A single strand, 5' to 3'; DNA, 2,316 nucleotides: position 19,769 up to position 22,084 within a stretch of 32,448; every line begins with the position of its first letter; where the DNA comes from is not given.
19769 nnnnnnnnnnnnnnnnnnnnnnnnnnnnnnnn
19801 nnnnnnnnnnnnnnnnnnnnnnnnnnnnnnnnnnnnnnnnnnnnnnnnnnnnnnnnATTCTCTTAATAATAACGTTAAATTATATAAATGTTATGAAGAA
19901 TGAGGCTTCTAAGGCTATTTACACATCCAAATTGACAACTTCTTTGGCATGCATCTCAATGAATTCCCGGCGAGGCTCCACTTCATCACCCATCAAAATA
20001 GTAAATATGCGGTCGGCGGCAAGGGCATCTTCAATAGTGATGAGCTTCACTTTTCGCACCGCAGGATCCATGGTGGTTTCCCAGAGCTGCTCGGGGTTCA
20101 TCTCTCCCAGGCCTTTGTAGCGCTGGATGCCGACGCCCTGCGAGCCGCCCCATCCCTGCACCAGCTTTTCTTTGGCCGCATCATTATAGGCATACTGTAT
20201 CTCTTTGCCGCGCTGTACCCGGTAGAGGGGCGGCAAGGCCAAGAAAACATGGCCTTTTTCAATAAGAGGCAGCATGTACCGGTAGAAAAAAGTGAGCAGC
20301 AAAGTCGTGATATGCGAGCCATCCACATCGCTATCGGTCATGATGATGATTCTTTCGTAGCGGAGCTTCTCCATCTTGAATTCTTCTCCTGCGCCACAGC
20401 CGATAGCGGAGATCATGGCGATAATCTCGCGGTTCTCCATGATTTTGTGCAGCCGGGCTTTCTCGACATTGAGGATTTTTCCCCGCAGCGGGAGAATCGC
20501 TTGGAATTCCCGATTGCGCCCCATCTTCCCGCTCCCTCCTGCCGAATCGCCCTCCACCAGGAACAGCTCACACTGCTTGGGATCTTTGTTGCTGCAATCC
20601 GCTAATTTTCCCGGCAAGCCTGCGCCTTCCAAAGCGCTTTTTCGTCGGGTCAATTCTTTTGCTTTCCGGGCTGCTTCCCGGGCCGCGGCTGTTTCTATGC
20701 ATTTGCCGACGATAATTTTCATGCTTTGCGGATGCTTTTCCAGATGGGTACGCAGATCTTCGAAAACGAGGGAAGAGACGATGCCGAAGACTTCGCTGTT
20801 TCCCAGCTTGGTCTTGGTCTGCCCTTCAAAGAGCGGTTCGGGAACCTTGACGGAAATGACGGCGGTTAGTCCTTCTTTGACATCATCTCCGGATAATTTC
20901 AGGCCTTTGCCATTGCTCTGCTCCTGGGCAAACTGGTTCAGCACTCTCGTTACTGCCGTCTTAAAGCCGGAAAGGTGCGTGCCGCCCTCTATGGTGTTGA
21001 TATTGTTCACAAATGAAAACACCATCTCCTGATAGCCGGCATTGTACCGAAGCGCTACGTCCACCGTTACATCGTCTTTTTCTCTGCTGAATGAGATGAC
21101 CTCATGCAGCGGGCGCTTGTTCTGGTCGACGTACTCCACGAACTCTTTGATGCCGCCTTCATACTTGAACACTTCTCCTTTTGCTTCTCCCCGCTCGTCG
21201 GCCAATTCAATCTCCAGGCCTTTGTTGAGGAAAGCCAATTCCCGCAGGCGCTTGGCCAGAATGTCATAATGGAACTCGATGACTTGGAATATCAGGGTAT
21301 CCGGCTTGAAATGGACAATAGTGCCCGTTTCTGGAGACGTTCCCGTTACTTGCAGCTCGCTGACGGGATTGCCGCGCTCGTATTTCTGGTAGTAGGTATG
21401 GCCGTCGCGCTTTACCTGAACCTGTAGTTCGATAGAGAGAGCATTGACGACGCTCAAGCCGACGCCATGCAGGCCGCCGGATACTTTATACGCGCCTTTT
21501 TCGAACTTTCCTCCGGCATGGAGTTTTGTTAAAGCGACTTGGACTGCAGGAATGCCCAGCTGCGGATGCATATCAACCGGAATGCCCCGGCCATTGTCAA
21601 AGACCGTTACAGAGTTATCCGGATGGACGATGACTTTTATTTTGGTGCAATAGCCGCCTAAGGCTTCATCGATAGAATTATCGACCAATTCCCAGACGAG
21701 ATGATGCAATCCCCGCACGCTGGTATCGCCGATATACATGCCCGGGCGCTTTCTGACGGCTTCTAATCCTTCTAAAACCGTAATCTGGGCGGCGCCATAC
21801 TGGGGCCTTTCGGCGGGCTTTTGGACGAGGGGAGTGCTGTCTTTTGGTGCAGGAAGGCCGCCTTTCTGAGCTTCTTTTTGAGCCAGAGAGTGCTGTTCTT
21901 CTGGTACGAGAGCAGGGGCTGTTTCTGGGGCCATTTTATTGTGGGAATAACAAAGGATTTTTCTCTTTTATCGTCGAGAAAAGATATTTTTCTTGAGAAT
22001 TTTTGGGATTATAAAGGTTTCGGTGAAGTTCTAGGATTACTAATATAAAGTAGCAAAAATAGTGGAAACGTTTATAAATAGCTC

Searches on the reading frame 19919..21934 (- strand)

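Call 11: search_protein_families(library=pfam, proteins=[window:19919-21934:-])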
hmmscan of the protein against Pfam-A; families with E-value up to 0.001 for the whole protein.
window:19919-21934:- (671 aa): 4 families
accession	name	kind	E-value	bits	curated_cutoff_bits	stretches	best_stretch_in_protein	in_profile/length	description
PF00204.31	DNA_gyraseB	-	5.7e-56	189.1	27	1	261-427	1-172/173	DNA gyrase B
PF00986.26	DNA_gyraseB_C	-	1.5e-29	102.3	29.8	1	599-660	2-63/63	DNA gyrase B subunit, carboxyl terminus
PF01751.28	Toprim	-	1.9e-18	66.8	23.1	1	456-565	1-93/96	Toprim domain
PF02518.31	HATPase_c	-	3.5e-18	66.5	26.4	1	74-212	4-108/111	Histidine kinase-, DNA gyrase B-, and HSP90-like ATPase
